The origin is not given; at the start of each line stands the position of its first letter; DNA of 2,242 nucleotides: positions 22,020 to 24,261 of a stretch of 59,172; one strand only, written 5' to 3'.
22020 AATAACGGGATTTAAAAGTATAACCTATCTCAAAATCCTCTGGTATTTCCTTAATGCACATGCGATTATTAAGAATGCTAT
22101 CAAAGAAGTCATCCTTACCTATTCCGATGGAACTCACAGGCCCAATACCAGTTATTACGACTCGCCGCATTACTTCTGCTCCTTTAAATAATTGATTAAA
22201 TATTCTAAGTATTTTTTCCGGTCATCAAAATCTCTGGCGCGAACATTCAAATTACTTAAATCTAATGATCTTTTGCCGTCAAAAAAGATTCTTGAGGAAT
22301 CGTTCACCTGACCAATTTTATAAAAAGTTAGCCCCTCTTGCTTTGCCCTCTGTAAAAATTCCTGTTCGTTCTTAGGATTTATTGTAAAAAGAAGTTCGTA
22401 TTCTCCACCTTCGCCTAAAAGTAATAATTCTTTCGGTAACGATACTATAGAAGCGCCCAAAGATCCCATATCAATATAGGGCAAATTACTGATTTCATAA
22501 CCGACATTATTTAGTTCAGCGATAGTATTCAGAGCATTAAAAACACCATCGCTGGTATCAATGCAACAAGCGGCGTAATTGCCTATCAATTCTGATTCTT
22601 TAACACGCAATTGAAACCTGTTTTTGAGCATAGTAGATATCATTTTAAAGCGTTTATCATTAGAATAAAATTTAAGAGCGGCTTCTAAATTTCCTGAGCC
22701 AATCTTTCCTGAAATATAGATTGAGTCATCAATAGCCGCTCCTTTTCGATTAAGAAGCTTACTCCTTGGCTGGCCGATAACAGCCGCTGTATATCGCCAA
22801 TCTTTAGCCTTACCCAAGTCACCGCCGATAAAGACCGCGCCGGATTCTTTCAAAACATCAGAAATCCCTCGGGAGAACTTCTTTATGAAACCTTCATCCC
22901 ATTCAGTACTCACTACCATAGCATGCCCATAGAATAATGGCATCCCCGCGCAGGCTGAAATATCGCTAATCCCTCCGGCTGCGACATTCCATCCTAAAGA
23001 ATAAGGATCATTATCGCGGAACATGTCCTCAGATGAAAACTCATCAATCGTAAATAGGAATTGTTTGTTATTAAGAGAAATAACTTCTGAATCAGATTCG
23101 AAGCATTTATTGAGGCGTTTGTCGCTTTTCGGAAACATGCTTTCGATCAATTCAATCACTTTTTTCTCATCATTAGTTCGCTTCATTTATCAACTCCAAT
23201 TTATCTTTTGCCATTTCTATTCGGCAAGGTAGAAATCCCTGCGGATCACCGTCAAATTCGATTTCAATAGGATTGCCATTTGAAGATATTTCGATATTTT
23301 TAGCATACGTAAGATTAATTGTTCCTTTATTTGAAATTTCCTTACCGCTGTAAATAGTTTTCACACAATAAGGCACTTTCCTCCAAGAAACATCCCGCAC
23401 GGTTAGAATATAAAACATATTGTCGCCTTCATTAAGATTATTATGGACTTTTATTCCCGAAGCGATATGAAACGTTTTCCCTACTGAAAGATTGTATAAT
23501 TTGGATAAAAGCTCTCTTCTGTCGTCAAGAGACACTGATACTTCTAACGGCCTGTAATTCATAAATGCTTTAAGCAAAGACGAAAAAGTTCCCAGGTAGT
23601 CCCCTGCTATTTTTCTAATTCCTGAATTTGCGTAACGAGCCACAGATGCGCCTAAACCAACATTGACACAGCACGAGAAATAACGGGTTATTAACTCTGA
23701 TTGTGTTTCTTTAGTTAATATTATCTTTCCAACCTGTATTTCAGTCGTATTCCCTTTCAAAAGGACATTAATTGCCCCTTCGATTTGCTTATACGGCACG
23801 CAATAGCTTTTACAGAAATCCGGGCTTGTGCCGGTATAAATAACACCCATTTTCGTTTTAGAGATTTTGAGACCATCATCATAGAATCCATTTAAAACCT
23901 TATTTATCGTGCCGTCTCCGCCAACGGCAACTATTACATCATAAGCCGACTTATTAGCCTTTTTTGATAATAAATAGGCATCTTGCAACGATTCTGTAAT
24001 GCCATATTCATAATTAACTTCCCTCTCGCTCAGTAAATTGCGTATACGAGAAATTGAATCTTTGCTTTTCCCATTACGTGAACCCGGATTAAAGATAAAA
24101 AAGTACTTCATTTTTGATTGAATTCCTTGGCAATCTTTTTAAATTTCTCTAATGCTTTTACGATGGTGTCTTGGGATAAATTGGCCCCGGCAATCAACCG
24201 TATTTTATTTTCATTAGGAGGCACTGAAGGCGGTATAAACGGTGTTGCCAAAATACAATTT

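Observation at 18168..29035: A 12-gene, translationally coupled, MarR-headed cluster combines sphingolipid-type chemistry (ACP, oxoamine synthase, lipid kinase, SDR) with KAS, an AIR-synthase-like enzyme, OYE reductase, UbiA prenyltransferase and a radical SAM/SPASM enzyme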

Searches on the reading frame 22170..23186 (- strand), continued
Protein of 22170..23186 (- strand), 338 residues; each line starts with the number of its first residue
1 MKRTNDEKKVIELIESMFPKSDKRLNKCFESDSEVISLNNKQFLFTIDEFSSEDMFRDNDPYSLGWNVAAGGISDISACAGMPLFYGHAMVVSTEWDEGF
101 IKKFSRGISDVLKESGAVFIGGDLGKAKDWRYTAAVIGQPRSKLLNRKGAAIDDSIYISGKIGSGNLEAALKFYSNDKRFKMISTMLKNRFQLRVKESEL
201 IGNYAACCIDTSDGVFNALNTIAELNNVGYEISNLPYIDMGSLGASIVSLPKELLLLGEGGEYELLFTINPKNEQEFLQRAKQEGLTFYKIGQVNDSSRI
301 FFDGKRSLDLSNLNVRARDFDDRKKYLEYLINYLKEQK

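Call 74: search_solved_structures(query=A1, max_evalue=0.00001, show_alignments=5)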
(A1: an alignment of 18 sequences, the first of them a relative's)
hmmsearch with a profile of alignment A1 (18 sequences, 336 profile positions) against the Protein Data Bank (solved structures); distinct sequences matched with E-value up to 0.00001: 12.
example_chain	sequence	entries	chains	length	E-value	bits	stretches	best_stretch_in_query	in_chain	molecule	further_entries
1vqv_A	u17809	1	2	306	1.2e-23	86.8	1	24-278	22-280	thiamine monophosphate kinase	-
3c9r_A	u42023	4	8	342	1.7e-23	86.3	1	24-278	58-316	Thiamine monophosphate kinase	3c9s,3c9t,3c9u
5dd7_A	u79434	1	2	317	1.3e-22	83.4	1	37-298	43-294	Thiamine-monophosphate kinase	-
5cc8_A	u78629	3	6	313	1.4e-22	83.3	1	37-297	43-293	Thiamine-monophosphate kinase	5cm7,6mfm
3mcq_A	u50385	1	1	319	1.5e-22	83.2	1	55-298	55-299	Thiamine-monophosphate kinase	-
6xep_A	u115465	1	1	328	1.9e-16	63.2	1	37-295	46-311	Thiamine-monophosphate kinase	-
2yxz_A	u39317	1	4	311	2.5e-14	56.2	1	35-293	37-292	Thiamin-monophosphate kinase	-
2zau_A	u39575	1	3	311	2.5e-13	52.9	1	55-242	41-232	Selenide, water dikinase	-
2yye_A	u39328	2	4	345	3.5e-13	52.4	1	55-242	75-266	Selenide, water dikinase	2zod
8yks_B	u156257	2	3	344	1.6e-09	40.3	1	57-269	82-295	Thiamine-monophosphate kinase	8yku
2z1e_A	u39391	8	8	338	1.5e-07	33.9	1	29-232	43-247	Hydrogenase expression/formation protein HypE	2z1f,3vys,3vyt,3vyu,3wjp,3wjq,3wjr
3vti_C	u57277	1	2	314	2e-06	30.2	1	64-295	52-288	Hydrogenase maturation factor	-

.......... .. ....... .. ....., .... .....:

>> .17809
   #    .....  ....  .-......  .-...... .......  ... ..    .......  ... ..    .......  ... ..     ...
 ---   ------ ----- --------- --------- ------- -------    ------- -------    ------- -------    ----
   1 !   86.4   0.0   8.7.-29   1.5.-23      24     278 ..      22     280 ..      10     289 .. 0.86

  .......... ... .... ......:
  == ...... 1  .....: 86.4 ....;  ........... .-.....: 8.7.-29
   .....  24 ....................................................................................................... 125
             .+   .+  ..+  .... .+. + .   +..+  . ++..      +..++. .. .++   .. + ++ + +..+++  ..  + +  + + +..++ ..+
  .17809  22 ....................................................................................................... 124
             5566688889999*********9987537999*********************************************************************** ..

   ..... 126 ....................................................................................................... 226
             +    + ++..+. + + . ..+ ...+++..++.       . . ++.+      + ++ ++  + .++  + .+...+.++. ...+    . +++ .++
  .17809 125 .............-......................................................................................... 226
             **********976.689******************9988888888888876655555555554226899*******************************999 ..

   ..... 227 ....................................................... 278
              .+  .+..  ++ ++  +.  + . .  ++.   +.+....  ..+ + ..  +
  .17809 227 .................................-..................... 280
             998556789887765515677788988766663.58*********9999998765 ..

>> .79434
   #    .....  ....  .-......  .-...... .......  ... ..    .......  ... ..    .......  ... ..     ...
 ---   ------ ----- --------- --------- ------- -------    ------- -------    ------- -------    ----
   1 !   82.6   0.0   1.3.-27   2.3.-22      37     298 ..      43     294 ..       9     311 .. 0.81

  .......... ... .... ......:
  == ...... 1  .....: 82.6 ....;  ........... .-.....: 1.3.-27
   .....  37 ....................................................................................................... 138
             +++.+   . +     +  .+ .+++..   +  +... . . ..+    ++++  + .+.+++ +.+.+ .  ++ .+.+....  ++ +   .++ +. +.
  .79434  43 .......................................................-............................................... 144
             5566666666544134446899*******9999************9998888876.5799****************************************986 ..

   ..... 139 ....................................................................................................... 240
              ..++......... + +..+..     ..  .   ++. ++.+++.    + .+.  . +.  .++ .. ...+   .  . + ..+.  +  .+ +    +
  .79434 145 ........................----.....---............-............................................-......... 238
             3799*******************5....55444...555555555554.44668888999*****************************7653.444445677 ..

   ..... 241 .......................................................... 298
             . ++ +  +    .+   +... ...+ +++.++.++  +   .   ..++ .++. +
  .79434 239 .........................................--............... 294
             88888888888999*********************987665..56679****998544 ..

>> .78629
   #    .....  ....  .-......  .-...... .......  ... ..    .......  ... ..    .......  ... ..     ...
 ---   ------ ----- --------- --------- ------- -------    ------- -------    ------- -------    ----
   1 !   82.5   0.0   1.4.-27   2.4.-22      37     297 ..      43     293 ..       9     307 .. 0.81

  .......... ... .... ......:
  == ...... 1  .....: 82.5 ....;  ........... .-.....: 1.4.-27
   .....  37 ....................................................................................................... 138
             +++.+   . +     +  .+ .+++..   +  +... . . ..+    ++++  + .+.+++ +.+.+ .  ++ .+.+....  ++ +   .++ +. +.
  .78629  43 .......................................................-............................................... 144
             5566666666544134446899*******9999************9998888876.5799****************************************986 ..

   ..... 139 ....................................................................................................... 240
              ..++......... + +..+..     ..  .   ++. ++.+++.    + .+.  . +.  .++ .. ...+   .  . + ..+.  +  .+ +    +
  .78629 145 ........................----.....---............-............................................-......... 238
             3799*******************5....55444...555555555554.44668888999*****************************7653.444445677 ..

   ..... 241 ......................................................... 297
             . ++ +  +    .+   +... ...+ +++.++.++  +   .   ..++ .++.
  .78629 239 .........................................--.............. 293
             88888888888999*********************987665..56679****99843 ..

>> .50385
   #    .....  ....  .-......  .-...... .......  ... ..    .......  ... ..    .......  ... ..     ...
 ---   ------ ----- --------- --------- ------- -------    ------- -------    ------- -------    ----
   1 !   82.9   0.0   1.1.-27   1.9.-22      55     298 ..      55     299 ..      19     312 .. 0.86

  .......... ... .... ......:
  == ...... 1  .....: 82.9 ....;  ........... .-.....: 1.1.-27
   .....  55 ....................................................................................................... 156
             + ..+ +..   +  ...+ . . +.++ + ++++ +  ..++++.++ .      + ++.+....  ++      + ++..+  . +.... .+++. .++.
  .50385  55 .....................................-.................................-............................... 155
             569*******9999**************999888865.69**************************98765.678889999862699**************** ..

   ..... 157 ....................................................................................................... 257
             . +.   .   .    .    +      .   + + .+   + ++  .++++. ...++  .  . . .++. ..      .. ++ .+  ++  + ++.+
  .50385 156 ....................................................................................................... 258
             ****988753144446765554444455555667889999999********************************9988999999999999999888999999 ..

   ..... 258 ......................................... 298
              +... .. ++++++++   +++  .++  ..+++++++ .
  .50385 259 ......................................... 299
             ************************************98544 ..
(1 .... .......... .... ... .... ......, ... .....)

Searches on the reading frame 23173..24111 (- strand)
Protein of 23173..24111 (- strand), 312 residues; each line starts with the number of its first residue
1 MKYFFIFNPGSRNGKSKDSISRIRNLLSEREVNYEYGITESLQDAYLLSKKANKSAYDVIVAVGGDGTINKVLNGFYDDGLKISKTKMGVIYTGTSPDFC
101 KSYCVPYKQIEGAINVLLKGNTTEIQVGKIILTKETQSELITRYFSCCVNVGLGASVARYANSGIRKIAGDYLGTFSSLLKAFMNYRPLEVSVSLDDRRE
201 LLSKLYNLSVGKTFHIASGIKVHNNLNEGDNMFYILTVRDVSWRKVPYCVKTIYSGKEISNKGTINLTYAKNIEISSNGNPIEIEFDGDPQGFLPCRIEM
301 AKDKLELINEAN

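Call 3: search_protein_families(library=pfam, proteins=[window:23173-24111:-], max_evalue=0.01)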
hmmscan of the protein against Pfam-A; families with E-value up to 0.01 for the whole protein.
window:23173-24111:- (312 aa): 3 families
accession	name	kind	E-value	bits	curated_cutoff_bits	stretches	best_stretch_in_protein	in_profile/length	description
PF00781.29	DAGK_cat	-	4.5e-24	84.9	23.6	1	3-130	2-125/125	Diacylglycerol kinase catalytic domain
PF19279.4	YegS_C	-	1.3e-09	38.5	27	1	149-308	3-157/158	YegS C-terminal NAD kinase beta sandwich-like domain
PF01513.26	NAD_kinase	-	0.003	18.3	25.5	1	44-83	60-99/130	ATP-NAD kinase N-terminal domain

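Call 7: search_protein_families(library=ncbifam, proteins=[window:23173-24111:-], max_evalue=0.001)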
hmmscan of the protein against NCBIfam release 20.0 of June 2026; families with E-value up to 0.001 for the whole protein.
window:23173-24111:- (312 aa): 11 families
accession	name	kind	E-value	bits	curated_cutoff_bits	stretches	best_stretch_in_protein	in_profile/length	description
NF009603.0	PRK13055.1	subfamily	1.6e-26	93.1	342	1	4-310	6-300/335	diacylglycerol kinase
NF009874.0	PRK13337.1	equivalog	6e-26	91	385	1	5-309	7-293/305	diacylglycerol kinase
TIGR00147.1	TIGR00147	subfamily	6.7e-25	87.6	118.65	1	2-306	3-291/296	YegS/Rv2252/BmrU family lipid kinase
NF009604.0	PRK13057.1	equivalog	1.6e-22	79.9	274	1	4-307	12-292/302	lipid kinase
NF008882.0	PRK11914.1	equivalog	2.8e-22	79.2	302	1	6-309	14-302/306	diacylglycerol kinase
NF009605.0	PRK13059.1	equivalog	3.8e-22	78.6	313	1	4-309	5-291/295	putative lipid kinase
NF009602.0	PRK13054.1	equivalog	6.9e-17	61.5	284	1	31-307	31-290/301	lipid kinase YegS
NF002033.0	PRK00861.1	subfamily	2.3e-14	52.7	293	1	4-130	15-134/328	putative lipid kinase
TIGR03702.1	lip_kinase_YegS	equivalog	3e-12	46.2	387.45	1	31-306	27-285/295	lipid kinase YegS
NF009025.0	PRK12361.1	equivalog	1.7e-10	39.8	505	1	4-209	245-436/546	hypothetical protein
NF040993.1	MamU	equivalog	2.5e-06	27.1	400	1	20-200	23-187/296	lipid kinase MamU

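Call 29: search_solved_structures(query=window:23173-24111:-, max_evalue=0.001)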
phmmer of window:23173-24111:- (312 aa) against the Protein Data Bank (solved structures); distinct sequences matched with E-value up to 0.001: 8.
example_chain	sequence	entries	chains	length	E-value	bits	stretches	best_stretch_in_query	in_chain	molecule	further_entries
2qv7_A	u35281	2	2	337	1.1e-16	64.1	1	6-297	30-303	Diacylglycerol Kinase DgkB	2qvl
4wer_A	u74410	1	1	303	1.1e-08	37.8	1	4-301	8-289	Diacylglycerol kinase catalytic domain protein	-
2p1r_A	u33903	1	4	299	6.7e-06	28.7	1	13-129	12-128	Lipid kinase yegS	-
4wrr_A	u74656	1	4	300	9.1e-06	28.3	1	54-307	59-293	putative diacylglycerol kinase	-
3s40_A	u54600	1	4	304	9.6e-06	28.2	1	54-307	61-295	diacylglycerol kinase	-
3t5p_A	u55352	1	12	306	9.9e-06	28.2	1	54-307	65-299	BmrU protein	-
2jgr_A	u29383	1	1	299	3e-05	26.6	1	13-130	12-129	YEGS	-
2bon_A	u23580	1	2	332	3.7e-05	26.3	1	13-130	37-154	LIPID KINASE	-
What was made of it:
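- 23173..24111 (-): Soluble DAGK-fold lipid kinase (312 aa), YegS/DgkB-like. Pfam DAGK_cat plus YegS_C (call 3); best PDB match is DgkB 2qv7 (call 29).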
